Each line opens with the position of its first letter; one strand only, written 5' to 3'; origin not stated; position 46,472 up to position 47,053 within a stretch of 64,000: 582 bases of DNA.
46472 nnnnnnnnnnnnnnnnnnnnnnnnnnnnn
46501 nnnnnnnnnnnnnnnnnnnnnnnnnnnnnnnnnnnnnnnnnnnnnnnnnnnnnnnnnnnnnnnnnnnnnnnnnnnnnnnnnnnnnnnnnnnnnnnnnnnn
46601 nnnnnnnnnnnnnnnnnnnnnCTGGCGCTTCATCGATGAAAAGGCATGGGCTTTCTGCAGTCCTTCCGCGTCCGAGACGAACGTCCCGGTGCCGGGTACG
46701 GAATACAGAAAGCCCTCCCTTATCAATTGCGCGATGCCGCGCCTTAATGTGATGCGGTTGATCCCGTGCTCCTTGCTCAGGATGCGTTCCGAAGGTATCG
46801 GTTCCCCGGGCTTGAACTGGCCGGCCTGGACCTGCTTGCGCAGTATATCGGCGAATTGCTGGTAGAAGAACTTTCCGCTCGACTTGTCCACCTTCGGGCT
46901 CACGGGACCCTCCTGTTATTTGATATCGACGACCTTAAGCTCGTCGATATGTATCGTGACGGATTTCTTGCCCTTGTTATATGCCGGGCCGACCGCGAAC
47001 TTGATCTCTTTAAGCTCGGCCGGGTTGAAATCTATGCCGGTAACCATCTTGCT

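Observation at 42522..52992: Conserved operator-like motif ACWGG-N2-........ upstream of three genes of a ~10 kb glycan locus next to a GntR/LacI-hybrid regulator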

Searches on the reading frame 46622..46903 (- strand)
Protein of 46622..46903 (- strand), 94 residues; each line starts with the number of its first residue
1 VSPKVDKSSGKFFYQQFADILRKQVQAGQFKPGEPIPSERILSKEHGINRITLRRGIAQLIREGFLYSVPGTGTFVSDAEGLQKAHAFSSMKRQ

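Call 28: search_solved_structures(query=window:46622-46903:-, max_evalue=0.01, show_alignments=3)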
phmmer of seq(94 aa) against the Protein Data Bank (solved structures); distinct sequences matched with E-value up to 0.01: 33.
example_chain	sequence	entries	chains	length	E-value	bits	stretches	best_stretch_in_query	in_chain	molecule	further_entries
4u0y_A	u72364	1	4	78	3.4e-14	56.1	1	5-77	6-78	HTH-type transcriptional repressor YvoA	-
4u0v_A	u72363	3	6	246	4.1e-14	55.8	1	5-84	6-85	HTH-type transcriptional repressor YvoA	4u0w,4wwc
2wv0_A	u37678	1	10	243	4.6e-14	55.7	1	5-84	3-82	HTH-TYPE TRANSCRIPTIONAL REPRESSOR YVOA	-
4egy_A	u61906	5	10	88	6.1e-10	42.5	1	14-76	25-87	Arabinose metabolism transcriptional repressor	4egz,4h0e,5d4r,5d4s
3neu_A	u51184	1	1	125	5.7e-08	36.2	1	10-81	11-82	Lin1836 protein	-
6sbs_A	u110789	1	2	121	2.7e-07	34.1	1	4-67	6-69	Regulatory protein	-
5kvr_A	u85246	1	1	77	6.2e-07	32.9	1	16-76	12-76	Pyruvate dehydrogenase complex repressor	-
9i0v_A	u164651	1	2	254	1.4e-06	31.8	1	31-80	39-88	HTH-type transcriptional repressor DasR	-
4zs8_A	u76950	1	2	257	1.4e-06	31.8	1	31-80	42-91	HTH-type transcriptional repressor DasR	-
2du9_A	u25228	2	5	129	3.8e-06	30.4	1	13-78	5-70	Predicted transcriptional regulators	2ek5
9wfi_A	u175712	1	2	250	6.4e-06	29.7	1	18-77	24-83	Uncharacterized HTH-type transcriptional regulator Rv0494,Fatty acid metabolism regulator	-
8pqm_A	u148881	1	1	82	7.5e-06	29.5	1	8-78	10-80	FadR family transcriptional regulator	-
4n0b_A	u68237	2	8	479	2.3e-05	27.9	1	9-80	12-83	HTH-type transcriptional regulatory protein GabR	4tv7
4mgr_A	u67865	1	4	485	2.4e-05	27.9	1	9-80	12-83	HTH-type transcriptional regulatory protein GabR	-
4r1h_A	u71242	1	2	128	2.4e-05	27.8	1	10-78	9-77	Lmo0741 protein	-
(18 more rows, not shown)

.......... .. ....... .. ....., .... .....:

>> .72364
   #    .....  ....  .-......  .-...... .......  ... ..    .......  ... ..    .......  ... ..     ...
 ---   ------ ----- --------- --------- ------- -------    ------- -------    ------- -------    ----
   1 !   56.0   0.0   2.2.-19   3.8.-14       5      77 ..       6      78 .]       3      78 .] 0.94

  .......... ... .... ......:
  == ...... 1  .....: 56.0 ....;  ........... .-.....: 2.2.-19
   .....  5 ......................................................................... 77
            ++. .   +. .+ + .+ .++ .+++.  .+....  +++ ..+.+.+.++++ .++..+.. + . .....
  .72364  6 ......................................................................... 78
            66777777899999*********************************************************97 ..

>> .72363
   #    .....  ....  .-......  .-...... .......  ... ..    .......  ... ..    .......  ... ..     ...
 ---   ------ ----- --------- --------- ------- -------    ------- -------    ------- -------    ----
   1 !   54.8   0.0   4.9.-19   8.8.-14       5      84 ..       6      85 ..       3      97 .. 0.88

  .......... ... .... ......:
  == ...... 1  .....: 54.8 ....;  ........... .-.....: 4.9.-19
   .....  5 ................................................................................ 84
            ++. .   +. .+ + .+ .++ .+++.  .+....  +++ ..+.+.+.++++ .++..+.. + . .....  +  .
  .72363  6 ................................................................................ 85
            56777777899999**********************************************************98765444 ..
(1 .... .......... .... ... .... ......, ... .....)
